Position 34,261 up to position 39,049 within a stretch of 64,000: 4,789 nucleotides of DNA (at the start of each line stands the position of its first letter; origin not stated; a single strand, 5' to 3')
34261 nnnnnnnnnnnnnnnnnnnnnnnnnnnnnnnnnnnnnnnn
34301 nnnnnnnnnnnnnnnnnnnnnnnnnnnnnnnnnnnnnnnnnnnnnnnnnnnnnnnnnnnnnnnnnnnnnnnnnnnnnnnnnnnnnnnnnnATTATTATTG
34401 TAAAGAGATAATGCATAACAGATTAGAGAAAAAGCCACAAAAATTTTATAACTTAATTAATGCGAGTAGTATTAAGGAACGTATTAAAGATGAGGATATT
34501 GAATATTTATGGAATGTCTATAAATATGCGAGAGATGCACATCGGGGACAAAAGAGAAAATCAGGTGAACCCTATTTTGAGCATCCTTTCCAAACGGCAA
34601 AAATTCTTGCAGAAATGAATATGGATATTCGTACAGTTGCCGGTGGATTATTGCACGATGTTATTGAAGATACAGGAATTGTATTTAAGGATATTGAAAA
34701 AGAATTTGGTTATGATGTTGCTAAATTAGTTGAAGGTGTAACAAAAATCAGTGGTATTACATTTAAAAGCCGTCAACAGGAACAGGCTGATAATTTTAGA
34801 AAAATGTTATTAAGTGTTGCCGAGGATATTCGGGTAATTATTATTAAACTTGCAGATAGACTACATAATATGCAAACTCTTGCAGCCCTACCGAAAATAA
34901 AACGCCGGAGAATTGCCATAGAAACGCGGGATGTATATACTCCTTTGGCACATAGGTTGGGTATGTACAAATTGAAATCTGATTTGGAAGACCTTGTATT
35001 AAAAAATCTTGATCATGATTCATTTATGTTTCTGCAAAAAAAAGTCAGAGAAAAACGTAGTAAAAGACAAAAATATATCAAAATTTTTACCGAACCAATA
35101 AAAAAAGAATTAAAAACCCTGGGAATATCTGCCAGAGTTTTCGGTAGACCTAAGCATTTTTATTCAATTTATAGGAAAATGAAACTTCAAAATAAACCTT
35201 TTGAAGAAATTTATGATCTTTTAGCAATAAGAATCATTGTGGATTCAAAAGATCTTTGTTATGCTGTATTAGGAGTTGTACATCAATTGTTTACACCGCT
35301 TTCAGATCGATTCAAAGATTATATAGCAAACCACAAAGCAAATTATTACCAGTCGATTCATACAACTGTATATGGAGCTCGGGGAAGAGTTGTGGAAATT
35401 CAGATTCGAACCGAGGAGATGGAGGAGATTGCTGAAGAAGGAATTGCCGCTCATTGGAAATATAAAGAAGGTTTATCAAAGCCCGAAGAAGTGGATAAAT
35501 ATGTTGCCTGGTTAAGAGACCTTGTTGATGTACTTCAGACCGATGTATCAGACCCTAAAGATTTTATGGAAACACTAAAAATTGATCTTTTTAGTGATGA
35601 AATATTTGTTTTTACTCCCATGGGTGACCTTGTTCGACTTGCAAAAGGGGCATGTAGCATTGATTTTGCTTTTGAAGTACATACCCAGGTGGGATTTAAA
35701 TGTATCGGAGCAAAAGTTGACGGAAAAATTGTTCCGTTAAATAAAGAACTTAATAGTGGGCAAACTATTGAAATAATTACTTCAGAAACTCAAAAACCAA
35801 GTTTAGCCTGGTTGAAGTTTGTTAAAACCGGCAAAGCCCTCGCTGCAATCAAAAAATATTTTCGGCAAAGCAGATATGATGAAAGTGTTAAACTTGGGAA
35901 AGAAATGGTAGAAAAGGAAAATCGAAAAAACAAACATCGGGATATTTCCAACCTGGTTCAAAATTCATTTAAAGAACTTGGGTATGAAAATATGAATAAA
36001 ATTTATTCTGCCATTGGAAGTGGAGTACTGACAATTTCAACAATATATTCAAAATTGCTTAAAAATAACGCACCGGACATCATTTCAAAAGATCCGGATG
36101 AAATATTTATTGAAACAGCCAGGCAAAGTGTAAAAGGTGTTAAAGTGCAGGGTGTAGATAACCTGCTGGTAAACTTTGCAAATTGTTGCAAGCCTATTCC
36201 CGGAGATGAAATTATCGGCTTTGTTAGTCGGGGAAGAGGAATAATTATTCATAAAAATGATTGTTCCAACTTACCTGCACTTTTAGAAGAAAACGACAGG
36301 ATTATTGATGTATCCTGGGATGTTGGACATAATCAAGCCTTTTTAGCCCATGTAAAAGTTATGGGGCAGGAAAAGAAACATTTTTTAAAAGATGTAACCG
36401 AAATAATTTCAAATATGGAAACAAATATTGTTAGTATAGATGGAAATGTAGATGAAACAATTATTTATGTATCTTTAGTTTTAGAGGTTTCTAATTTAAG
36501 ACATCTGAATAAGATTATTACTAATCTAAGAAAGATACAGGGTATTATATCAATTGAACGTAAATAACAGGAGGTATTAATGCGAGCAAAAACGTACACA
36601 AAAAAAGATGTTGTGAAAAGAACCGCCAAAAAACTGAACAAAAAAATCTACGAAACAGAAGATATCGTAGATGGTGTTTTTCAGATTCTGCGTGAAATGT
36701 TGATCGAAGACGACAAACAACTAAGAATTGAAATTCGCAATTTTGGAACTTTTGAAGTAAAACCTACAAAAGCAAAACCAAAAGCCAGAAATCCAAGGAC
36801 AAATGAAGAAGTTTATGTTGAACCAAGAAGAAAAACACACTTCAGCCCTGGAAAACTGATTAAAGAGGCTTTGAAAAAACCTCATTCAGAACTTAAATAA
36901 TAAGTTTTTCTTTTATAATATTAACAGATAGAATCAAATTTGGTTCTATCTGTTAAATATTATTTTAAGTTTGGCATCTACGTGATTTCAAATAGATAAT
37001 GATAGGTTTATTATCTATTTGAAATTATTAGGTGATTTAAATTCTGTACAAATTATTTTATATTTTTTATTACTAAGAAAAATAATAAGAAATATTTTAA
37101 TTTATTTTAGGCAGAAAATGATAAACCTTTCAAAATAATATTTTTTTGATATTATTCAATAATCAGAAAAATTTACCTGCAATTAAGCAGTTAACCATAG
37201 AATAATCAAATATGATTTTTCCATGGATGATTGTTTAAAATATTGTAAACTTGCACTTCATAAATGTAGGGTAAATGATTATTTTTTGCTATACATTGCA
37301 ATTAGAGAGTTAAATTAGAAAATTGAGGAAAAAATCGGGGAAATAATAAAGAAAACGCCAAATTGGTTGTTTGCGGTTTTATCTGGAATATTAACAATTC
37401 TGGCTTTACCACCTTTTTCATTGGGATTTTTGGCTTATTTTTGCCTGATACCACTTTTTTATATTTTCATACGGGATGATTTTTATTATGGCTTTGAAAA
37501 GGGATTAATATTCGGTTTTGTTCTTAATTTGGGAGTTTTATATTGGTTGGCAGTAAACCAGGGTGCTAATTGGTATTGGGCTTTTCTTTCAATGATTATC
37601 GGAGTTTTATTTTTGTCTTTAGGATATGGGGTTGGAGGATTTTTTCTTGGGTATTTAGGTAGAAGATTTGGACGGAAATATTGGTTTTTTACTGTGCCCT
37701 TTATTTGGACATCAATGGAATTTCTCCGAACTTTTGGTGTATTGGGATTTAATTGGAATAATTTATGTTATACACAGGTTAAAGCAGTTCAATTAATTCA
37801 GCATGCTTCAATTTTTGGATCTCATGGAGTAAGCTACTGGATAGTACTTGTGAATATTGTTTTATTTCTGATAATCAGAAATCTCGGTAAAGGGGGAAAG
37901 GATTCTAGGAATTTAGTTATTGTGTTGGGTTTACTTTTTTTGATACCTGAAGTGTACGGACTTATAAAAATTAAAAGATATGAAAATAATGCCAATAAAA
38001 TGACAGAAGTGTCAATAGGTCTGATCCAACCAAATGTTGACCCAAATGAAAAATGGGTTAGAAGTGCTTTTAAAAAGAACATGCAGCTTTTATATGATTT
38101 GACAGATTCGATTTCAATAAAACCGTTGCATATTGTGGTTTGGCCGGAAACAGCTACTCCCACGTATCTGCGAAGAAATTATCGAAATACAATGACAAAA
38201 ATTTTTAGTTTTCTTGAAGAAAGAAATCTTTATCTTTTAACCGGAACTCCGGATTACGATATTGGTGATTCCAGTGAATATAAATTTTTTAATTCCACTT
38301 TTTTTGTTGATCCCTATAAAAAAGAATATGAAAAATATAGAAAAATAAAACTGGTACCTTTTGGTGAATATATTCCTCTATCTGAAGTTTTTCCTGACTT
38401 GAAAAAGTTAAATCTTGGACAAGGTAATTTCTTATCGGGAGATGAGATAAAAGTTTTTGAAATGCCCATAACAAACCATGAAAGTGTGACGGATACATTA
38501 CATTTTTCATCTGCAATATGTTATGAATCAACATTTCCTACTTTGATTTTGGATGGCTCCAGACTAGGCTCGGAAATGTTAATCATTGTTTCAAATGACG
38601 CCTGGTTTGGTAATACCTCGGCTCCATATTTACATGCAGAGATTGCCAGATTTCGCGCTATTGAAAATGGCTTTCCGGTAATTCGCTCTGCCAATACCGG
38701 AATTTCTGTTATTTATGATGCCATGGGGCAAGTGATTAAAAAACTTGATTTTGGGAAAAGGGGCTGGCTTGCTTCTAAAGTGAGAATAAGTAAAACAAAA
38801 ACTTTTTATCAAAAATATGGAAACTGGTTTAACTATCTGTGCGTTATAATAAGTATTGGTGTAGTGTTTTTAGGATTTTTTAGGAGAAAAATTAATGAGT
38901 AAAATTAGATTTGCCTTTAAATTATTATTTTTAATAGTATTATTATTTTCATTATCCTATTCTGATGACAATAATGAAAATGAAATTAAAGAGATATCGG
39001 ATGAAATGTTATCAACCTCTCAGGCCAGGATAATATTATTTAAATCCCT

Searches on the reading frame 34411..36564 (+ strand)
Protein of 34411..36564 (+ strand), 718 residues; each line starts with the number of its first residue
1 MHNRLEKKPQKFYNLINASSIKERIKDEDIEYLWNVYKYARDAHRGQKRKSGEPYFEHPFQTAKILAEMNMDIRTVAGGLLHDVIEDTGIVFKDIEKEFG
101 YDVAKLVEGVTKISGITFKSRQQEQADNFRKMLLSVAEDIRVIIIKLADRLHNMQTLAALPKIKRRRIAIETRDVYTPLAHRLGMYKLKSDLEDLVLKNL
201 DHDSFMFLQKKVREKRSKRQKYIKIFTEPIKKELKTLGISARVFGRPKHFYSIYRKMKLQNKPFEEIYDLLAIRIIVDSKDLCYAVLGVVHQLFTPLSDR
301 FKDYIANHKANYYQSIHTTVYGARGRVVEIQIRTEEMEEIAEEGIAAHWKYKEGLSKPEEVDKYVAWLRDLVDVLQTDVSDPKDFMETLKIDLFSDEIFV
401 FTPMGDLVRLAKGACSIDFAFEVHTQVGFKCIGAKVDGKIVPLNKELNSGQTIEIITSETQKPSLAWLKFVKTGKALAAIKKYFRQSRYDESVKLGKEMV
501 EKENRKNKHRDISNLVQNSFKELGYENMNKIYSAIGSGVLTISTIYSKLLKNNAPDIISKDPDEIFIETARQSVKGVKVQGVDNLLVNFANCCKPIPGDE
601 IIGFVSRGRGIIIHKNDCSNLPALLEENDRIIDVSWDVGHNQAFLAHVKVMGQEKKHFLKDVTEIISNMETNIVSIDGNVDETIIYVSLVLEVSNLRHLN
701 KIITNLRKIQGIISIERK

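Call 35: search_protein_families(library=pfam, proteins=[window:34411-36564:+], max_evalue=0.0001)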
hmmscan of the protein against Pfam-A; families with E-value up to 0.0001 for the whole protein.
window:34411-36564:+ (718 aa): 6 families
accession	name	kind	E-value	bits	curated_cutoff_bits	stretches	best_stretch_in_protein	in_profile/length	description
PF13328.12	HD_4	-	4e-51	173.3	27.2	1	37-185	2-155/156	HD domain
PF04607.23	RelA_SpoT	-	4.7e-43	146.5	27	1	245-354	1-111/113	Region found in RelA / SpoT proteins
PF02824.27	TGS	-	7.6e-18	64.7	22.2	1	398-457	1-60/60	TGS domain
PF13291.12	ACT_4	-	6.2e-16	59.3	27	1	641-717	2-80/80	ACT domain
PF19296.4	RelA_AH_RIS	-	4.3e-14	53.5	23.8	1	470-630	3-184/185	RelA/SpoT, AH and RIS domains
PF01966.28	HD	-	2.9e-12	47.3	22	1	55-154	1-116/116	HD domain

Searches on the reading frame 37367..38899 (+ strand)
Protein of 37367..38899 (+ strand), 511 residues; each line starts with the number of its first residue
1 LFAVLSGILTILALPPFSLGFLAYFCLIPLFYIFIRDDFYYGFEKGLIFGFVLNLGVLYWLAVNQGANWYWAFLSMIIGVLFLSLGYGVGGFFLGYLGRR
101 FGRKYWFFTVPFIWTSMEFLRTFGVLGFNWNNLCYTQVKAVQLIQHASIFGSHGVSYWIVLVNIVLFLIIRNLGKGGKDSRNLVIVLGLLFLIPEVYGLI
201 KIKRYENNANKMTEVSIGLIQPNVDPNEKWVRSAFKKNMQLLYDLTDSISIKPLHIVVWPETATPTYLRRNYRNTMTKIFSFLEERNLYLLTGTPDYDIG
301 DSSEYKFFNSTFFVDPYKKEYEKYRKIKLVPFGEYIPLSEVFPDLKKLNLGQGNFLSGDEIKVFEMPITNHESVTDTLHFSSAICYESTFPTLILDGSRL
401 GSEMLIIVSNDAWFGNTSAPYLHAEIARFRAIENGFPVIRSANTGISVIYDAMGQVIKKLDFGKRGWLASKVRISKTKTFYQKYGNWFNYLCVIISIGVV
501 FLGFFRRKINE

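Call 35: search_protein_families(library=pfam, proteins=[window:37367-38899:+], max_evalue=0.0001)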
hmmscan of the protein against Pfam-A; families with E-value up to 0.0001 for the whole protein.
window:37367-38899:+ (511 aa): 2 families
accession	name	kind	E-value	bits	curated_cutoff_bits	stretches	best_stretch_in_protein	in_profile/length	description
PF00795.27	CN_hydrolase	-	1.1e-31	110.5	23.2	1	219-474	4-248/256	Carbon-nitrogen hydrolase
PF20154.4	LNT_N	-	1.4e-29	103.8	27.1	1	6-164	1-158/159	Apolipoprotein N-acyltransferase N-terminal domain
